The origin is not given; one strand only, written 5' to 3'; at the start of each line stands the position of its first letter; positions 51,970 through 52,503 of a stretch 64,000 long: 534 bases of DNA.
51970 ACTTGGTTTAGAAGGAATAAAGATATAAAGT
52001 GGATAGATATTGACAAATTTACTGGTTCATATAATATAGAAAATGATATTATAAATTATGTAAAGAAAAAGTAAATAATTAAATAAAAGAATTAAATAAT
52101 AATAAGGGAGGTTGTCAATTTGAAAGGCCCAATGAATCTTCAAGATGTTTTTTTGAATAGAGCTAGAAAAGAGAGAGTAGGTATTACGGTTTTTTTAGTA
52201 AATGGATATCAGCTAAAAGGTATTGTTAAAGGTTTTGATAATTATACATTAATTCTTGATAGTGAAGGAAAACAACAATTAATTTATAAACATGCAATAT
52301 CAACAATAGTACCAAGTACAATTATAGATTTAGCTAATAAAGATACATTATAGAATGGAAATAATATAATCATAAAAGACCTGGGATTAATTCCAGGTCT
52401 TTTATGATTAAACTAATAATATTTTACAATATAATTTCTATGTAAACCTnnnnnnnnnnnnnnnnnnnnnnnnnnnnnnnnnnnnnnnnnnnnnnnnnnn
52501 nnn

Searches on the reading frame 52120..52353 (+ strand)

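Call 43: search_protein_families(library=pfam, proteins=[window:52120-52353:+], max_evalue=0.01)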
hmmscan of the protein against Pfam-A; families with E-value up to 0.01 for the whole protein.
window:52120-52353:+ (77 aa): 3 families
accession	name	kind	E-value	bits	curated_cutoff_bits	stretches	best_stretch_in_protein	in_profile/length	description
PF17209.9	Hfq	-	3e-33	113.7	27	1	7-69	1-63/64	Hfq protein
PF21979.2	Hfq_1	-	0.0022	18.5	27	1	17-63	12-59/61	Hfq related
PF01423.28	LSM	-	0.0064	16.6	23.4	1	21-43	10-32/66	LSM domain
